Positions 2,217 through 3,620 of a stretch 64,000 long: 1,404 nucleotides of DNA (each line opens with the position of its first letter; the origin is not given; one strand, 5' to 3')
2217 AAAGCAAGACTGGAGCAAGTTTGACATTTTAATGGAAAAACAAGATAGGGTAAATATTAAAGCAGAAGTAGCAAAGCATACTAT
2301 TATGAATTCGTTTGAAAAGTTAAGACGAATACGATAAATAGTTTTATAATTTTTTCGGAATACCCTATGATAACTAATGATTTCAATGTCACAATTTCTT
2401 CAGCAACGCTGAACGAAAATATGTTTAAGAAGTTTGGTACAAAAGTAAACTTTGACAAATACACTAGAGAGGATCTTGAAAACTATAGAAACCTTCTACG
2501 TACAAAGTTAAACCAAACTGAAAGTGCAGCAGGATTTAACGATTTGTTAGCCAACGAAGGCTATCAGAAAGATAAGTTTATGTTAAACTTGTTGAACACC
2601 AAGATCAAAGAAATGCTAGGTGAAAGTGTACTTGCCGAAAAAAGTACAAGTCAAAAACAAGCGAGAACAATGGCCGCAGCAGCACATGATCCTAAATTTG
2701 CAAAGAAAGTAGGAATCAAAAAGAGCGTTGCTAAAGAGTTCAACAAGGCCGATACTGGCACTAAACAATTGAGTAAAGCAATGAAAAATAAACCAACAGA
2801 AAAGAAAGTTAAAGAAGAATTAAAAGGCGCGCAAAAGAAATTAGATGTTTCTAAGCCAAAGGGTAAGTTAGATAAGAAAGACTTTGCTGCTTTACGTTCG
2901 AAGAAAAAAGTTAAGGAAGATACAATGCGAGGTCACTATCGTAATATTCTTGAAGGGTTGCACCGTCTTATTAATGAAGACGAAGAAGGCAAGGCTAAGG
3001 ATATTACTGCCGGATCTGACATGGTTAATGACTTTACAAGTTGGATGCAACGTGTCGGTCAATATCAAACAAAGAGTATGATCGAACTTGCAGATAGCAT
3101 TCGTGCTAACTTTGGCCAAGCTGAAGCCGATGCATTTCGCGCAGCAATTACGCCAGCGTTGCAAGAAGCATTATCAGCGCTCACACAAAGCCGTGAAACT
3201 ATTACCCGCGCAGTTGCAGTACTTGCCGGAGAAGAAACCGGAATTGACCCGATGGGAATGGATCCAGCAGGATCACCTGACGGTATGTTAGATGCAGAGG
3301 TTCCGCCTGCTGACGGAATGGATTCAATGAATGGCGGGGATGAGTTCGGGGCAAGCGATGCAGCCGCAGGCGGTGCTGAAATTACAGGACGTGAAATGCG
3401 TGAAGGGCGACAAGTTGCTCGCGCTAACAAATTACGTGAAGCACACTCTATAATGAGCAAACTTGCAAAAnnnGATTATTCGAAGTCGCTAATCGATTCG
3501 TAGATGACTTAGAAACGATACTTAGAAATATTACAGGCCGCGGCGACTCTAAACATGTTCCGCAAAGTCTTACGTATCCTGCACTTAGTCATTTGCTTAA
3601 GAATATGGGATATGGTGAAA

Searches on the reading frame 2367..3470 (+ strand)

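Call 72: search_protein_families(library=phrogs, max_evalue=0.00001, proteins=[window:2367-3470:+])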
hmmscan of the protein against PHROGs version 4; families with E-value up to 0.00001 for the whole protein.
window:2367-3470:+ (368 aa): 4 families
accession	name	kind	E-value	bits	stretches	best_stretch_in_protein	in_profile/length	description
phrog_16759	-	unknown function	4.6e-17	63.1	1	93-147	3-56/58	-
phrog_25121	-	head and packaging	3.2e-09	37.8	1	93-150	3-57/263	virion structural protein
phrog_22033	-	head and packaging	5.5e-09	35.7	1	93-152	3-59/845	virion structural protein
phrog_14154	-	head and packaging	1.7e-07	31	1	203-353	38-193/771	virion structural protein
